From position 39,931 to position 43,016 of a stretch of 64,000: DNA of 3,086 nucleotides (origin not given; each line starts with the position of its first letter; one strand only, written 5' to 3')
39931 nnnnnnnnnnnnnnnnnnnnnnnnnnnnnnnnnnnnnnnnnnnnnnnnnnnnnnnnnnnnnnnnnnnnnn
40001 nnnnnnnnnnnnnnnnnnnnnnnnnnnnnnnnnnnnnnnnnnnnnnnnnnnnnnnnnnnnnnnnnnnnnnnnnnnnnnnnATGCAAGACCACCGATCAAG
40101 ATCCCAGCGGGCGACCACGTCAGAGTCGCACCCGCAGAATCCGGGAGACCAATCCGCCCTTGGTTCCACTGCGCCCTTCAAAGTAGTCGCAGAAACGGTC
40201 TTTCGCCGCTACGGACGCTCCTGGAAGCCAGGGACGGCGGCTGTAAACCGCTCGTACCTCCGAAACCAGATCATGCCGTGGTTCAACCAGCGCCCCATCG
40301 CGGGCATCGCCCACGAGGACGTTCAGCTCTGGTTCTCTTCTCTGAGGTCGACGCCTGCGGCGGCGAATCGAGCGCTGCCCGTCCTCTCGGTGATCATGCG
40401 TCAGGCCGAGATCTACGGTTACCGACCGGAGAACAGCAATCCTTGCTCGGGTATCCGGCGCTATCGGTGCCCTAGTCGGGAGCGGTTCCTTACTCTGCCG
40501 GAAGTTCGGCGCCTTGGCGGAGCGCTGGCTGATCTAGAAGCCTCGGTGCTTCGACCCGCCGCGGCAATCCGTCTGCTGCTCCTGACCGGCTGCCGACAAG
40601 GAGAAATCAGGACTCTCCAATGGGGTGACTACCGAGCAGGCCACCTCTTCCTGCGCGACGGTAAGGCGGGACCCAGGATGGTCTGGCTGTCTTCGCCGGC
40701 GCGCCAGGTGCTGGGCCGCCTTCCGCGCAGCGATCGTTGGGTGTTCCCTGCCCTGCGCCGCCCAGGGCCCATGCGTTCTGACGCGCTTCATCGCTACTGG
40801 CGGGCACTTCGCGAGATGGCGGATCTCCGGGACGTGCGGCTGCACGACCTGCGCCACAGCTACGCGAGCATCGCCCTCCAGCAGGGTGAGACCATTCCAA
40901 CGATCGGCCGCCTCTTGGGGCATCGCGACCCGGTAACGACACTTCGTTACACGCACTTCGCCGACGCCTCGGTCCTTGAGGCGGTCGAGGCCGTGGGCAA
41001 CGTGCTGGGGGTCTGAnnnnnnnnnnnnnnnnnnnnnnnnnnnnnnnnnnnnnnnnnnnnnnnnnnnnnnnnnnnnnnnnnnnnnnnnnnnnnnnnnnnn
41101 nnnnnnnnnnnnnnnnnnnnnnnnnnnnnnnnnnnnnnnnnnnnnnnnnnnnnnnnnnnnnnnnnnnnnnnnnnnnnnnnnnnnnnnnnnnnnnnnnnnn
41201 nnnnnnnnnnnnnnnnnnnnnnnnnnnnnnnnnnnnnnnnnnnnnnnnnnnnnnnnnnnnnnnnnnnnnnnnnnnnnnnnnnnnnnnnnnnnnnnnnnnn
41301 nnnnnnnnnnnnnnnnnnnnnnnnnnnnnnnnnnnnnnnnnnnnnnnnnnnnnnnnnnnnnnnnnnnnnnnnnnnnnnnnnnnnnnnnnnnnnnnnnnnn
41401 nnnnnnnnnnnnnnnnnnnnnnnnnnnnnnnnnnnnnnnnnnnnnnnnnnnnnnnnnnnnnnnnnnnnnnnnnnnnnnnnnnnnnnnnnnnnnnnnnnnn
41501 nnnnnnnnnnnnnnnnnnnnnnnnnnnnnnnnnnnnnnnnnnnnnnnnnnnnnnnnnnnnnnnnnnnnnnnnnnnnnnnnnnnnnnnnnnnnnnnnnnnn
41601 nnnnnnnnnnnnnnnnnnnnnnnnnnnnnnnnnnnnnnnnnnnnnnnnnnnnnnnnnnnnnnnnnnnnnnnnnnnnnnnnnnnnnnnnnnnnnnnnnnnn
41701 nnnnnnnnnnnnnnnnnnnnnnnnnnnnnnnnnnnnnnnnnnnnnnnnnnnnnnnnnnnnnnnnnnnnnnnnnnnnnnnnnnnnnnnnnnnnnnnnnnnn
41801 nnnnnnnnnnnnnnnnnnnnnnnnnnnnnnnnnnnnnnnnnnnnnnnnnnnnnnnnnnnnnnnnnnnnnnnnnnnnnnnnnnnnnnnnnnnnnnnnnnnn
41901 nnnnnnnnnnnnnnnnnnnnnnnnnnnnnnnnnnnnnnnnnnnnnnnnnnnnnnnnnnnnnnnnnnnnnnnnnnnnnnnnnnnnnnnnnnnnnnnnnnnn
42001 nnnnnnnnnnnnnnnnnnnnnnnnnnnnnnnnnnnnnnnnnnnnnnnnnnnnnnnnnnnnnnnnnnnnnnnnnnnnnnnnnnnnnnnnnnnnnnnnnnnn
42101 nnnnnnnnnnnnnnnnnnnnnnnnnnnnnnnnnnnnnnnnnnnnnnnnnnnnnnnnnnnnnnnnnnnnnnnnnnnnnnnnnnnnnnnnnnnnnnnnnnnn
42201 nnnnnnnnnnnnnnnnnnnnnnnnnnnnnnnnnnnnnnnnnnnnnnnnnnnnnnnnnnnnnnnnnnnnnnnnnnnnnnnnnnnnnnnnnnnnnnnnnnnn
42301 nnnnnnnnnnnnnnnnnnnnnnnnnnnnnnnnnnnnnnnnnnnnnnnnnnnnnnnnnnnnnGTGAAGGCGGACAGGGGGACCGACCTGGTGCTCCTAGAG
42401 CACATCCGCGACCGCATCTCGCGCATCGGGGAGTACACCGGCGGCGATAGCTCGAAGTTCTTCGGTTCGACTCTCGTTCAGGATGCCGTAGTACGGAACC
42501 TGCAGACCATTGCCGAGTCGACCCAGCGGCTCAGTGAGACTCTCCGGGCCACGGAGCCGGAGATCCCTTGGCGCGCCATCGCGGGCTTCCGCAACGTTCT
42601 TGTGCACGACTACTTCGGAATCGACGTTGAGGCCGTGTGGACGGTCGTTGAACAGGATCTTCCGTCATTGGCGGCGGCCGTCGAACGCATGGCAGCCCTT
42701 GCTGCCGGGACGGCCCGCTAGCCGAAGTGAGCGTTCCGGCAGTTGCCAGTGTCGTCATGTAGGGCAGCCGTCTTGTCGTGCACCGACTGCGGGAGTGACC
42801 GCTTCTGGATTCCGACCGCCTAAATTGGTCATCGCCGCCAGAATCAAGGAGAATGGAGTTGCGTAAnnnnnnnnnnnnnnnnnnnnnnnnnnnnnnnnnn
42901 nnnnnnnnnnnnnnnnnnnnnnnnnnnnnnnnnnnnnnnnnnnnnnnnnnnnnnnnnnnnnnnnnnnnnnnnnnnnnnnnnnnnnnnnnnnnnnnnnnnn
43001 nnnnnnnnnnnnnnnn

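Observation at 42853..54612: Predicted three-component R-M-like defence module: DUF1156 methyltransferase + Swt1-HEPN/DUF499 ATPase + SNF2 helicase with PD-(D/E)xK nuclease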

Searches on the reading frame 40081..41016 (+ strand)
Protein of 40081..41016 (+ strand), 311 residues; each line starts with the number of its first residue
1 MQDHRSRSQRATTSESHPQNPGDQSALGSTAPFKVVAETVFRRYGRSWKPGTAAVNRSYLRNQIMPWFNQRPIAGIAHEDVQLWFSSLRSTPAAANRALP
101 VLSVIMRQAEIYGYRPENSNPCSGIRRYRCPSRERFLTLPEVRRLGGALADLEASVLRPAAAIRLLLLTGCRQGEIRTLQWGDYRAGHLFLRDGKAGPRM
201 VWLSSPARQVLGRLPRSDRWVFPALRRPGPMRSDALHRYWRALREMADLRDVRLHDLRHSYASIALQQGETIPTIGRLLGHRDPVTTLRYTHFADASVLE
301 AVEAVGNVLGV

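Call 19: search_protein_families(library=pfam, proteins=[window:40081-41016:+], max_evalue=0.01)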
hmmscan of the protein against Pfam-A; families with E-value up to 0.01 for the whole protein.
window:40081-41016:+ (311 aa): 3 families
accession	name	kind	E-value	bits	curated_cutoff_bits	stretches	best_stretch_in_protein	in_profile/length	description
PF00589.27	Phage_integrase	-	1.1e-18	68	27.1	1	136-295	2-170/172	Phage integrase family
PF22022.2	Phage_int_M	-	3.6e-07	30.8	27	1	33-118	1-88/96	Phage integrase central domain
PF14659.12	Phage_int_SAM_3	-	0.00046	20.8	22.6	1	42-88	11-57/58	Phage integrase, N-terminal SAM-like domain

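Call 33: find_encoding_contigs(protein=window:40081-41016:+, flank=10000, max_places=10)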
Protein window:40081-41016:+ (311 aa): 7 contigs read that carry it; 3 places shown.
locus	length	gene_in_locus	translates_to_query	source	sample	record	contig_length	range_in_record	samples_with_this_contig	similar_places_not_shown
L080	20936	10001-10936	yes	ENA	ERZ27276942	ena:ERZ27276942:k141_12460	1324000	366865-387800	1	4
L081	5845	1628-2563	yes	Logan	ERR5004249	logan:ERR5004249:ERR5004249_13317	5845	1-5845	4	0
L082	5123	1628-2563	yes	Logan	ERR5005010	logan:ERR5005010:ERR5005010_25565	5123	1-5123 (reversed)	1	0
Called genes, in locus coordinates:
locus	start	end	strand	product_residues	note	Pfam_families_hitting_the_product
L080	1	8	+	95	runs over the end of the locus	PF07045:DUF1330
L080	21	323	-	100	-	PF05016:ParE_toxin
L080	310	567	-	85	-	PF03693:ParD_antitoxin (weak)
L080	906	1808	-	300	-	PF11716:MDMPI_N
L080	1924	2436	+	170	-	PF00111:Fer2, PF13085:Fer2_3 (weak), PF01799:Fer2_2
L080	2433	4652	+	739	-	PF20256:MoCoBD_2, PF02738:MoCoBD_1, PF20256:MoCoBD_2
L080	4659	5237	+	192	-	PF16694:Cytochrome_P460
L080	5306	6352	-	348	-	PF00753:Lactamase_B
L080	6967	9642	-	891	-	-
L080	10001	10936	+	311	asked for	PF22022:Phage_int_M (weak), PF00589:Phage_integrase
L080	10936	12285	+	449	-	PF22022:Phage_int_M, PF00589:Phage_integrase, PF01909:NTP_transf_2, PF18765:Polbeta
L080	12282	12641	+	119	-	PF01934:HepT-like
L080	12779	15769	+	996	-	PF06634:DUF1156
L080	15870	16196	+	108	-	PF08861:DUF1828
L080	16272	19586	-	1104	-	PF18731:HEPN_Swt1, PF04465:DUF499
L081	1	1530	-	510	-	?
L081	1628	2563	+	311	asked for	PF22022:Phage_int_M (weak), PF00589:Phage_integrase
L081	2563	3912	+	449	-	PF22022:Phage_int_M, PF00589:Phage_integrase, PF01909:NTP_transf_2, PF18765:Polbeta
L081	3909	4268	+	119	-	PF01934:HepT-like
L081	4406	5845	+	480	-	?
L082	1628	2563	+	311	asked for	PF22022:Phage_int_M (weak), PF00589:Phage_integrase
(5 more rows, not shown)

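Call 42: search_protein_families(library=ncbifam, proteins=[window:40081-41016:+], max_evalue=0.001)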
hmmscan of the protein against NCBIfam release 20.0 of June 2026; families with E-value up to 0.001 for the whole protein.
window:40081-41016:+ (311 aa): 7 families
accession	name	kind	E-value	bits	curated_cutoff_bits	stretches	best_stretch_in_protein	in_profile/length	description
NF040815.2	recomb_XerA_Arch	equivalog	1.5e-17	64.1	220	1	70-297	32-258/263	site-specific tyrosine recombinase/integron integrase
TIGR02224.1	recomb_XerC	equivalog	1.4e-13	50.9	335.15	1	73-296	41-280/295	tyrosine recombinase XerC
NF001399.0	PRK00283.1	subfamily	2.2e-13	50.1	279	1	72-301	47-291/300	tyrosine recombinase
TIGR02225.1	recomb_XerD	equivalog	4.9e-12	45.8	329.6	1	119-302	85-283/290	site-specific tyrosine recombinase XerD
TIGR02249.1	integrase_gron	subfamily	2e-09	37.2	265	1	235-295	241-302/315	integron integrase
NF011946.0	PRK15417.1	equivalog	1e-05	24.9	435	1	237-296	258-318/337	integron integrase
NF003462.0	PRK05084.1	equivalog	1e-05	24.5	267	1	252-305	303-356/360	tyrosine recombinase XerS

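Call 73: find_homologous_proteins(query=window:40081-41016:+, max_evalue=1e-20)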
Query window:40081-41016:+ (311 aa): 5164 proteins with E <= 1e-20 among 8000 candidates; the best 120 are listed.
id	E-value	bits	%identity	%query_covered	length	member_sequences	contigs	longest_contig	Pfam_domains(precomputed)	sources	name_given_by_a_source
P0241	8.3e-207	703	100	100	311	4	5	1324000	PF22022.3,PF00589.28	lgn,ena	-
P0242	1.7e-190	650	93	100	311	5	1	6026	PF22022.3,PF00589.28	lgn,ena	-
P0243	1.5e-173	594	86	100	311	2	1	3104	PF14659.13,PF22022.3,PF00589.28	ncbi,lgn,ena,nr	ncbi:MAG: tyrosine-type recombinase/integrase [Bryobacterales bacterium]|nr:tyrosine-type recombinas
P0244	4.8e-172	589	85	99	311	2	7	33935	PF22022.3,PF00589.28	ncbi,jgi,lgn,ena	-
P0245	8.2e-166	569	84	100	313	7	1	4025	PF22022.3,PF00589.28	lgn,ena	-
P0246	3.7e-161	553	81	100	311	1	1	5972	PF22022.3,PF00589.28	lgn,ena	-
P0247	1.6e-159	548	80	100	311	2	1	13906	PF14659.13,PF22022.3,PF00589.28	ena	-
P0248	1.5e-158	545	80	100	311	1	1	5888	PF22022.3,PF00589.28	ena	-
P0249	7.3e-158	543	78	100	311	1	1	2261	PF22022.3,PF00589.28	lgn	-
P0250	1.5e-144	499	74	100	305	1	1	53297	PF22022.3,PF00589.28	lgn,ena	-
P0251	1.1e-142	493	78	91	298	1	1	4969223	PF22022.3,PF00589.28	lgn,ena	-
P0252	1.3e-135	470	76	91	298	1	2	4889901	PF22022.3,PF00589.28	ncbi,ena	-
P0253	1.5e-131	456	71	94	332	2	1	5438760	PF14659.13,PF22022.3,PF00589.28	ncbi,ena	-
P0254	7.6e-130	451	67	99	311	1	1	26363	PF14659.13,PF22022.3,PF00589.28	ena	-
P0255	3.9e-127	442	71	91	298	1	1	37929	PF14659.13,PF22022.3,PF00589.28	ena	-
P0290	7.8e-122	424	64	98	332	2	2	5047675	PF14659.13,PF22022.3,PF00589.28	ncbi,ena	-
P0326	1.5e-118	413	65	91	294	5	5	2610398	PF22022.3,PF00589.28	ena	-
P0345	6.0e-117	408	66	87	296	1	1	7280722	PF14659.13,PF22022.3,PF00589.28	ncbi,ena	-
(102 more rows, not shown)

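Call 74: find_encoding_contigs(protein=P0253, flank=9000, max_places=1)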
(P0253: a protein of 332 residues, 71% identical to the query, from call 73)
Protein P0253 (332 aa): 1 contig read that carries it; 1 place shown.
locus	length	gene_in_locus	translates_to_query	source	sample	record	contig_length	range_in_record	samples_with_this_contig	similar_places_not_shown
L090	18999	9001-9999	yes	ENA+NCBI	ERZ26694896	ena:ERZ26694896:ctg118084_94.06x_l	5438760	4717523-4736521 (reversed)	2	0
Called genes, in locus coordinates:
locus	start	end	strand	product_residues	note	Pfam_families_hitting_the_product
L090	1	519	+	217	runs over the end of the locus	PF00440:TetR_N, PF21351:TetR_C_41 (faint), PF17932:TetR_C_24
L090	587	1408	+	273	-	PF01012:ETF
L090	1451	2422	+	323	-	PF01012:ETF, PF00766:ETF_alpha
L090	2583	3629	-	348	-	PF00753:Lactamase_B (faint)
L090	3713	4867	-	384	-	PF14294:DUF4372, PF01609:DDE_Tnp_1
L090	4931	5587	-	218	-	-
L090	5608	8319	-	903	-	PF06634:DUF1156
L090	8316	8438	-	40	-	-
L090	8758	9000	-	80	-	-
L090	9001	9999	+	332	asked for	PF14659:Phage_int_SAM_3, PF22022:Phage_int_M (weak), PF00589:Phage_integrase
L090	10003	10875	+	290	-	PF22022:Phage_int_M (weak), PF00589:Phage_integrase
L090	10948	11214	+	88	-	-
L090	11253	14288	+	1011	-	PF06634:DUF1156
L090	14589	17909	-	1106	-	PF18731:HEPN_Swt1, PF04465:DUF499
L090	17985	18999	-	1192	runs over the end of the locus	PF00176:SNF2-rel_dom, PF00270:DEAD, PF04851:ResIII, PF00271:Helicase_C, PF13020:NOV_C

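Call 75: find_encoding_contigs(protein=P0290, flank=9000, max_places=1)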
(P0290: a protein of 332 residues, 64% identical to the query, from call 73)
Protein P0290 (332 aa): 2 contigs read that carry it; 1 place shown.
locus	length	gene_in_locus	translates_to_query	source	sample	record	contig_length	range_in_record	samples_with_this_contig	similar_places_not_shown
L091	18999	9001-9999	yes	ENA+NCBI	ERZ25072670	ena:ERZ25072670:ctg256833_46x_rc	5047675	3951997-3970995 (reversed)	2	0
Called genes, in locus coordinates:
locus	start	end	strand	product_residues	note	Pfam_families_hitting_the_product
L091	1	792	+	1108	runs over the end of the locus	PF18731:HEPN_Swt1, PF04465:DUF499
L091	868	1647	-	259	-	PF08861:DUF1828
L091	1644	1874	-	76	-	-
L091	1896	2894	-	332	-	PF00665:rve, PF13683:rve_3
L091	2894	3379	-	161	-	PF01527:HTH_Tnp_1 (weak)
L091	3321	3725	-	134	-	-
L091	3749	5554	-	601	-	-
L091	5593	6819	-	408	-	PF13542:HTH_Tnp_ISL3, PF01610:DDE_Tnp_ISL3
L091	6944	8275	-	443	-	PF06634:DUF1156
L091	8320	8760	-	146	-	PF01850:PIN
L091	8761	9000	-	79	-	PF22513:FitA-like_RHH (faint)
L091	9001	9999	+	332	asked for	PF14659:Phage_int_SAM_3, PF22022:Phage_int_M (weak), PF00589:Phage_integrase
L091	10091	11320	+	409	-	PF22022:Phage_int_M (weak), PF00589:Phage_integrase, PF01909:NTP_transf_2, PF18765:Polbeta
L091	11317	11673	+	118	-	PF01934:HepT-like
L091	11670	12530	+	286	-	-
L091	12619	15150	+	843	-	PF06634:DUF1156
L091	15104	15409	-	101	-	-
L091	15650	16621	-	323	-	PF01012:ETF, PF00766:ETF_alpha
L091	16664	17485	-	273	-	PF01012:ETF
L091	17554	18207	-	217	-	PF00440:TetR_N, PF21351:TetR_C_41 (faint), PF17932:TetR_C_24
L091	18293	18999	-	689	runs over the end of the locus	PF02665:Nitrate_red_gam (weak), PF12838:Fer4_7 (faint), PF00037:Fer4 (weak), PF12797:Fer4_2 (weak), PF13237:Fer4_10, PF13183:Fer4_8 (weak), PF13187:Fer4_9, PF02754:CCG, +1 more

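Call 76: find_encoding_contigs(protein=P0326, flank=9000, max_places=1)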
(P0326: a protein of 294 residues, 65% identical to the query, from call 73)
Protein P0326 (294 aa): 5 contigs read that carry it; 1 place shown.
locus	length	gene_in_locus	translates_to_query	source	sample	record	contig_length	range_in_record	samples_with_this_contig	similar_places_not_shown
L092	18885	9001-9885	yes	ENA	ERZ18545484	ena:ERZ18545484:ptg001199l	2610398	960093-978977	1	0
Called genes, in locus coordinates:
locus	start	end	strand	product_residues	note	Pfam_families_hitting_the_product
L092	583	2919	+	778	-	PF13191:AAA_16 (faint), PF05729:NACHT (faint)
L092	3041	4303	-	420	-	PF00872:Transposase_mut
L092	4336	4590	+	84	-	-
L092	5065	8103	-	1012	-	PF06634:DUF1156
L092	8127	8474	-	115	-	PF01934:HepT-like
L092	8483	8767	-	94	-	PF01909:NTP_transf_2, PF18765:Polbeta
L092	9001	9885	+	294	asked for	PF22022:Phage_int_M (weak), PF00589:Phage_integrase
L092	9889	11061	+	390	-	PF14659:Phage_int_SAM_3 (weak), PF22022:Phage_int_M (weak), PF00589:Phage_integrase, PF02604:PhdYeFM_antitox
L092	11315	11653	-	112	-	-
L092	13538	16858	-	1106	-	PF18731:HEPN_Swt1, PF04465:DUF499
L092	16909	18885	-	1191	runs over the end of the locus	PF00176:SNF2-rel_dom, PF00270:DEAD, PF04851:ResIII, PF00271:Helicase_C, PF13020:NOV_C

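Call 77: find_encoding_contigs(protein=P0345, flank=9000, max_places=1)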
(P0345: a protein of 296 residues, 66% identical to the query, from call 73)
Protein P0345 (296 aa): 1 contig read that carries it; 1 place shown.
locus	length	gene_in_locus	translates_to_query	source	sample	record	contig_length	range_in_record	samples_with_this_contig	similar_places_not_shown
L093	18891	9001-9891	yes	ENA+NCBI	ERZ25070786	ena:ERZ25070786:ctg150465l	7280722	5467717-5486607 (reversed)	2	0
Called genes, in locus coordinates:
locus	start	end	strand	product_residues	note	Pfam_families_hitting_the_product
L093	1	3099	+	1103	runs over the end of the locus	PF18731:HEPN_Swt1, PF04465:DUF499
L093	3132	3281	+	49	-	-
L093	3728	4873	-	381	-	-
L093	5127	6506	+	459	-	PF13701:DDE_Tnp_1_4, PF01609:DDE_Tnp_1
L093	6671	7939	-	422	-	PF06634:DUF1156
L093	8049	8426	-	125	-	PF01934:HepT-like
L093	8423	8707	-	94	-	PF01909:NTP_transf_2, PF18765:Polbeta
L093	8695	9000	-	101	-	-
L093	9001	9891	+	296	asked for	PF14659:Phage_int_SAM_3 (weak), PF22022:Phage_int_M, PF00589:Phage_integrase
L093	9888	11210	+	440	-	PF22022:Phage_int_M, PF00589:Phage_integrase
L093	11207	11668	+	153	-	PF01850:PIN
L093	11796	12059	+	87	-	PF02604:PhdYeFM_antitox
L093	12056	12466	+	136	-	PF01850:PIN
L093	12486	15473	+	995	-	PF06634:DUF1156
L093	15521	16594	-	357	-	PF08401:ArdcN, PF18818:MPTase-PolyVal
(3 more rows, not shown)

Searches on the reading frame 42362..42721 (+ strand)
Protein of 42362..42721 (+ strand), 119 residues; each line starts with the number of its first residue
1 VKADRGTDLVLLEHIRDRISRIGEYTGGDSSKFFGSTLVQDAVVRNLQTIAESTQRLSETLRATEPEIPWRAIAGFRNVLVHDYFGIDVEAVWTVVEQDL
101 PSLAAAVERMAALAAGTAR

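Call 19: search_protein_families(library=pfam, proteins=[window:42362-42721:+], max_evalue=0.01)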
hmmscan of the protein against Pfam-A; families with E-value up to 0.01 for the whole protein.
window:42362-42721:+ (119 aa): 1 family
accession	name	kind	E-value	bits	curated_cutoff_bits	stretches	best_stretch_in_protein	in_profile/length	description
PF01934.22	HepT-like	-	7.5e-27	93.9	23.5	1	15-110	1-120/120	Ribonuclease HepT-like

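Call 42: search_protein_families(library=ncbifam, proteins=[window:42362-42721:+], max_evalue=0.001)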
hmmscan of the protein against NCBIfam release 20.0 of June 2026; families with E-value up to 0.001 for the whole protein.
window:42362-42721:+ (119 aa): 1 family
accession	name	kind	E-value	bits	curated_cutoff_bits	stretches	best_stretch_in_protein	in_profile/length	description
NF047751.1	HepT_toxin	equivalog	2.9e-17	62.6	60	2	69-103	83-117/120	type VII toxin-antitoxin system HepT family RNase toxin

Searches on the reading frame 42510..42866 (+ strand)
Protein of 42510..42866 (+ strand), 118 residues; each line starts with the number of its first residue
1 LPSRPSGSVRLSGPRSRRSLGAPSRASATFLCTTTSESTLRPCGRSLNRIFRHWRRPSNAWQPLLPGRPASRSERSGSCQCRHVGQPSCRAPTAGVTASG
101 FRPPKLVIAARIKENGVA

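Call 19: search_protein_families(library=pfam, proteins=[window:42510-42866:+], max_evalue=0.01)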
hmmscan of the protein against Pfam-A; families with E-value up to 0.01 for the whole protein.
window:42510-42866:+ (118 aa): 0 families
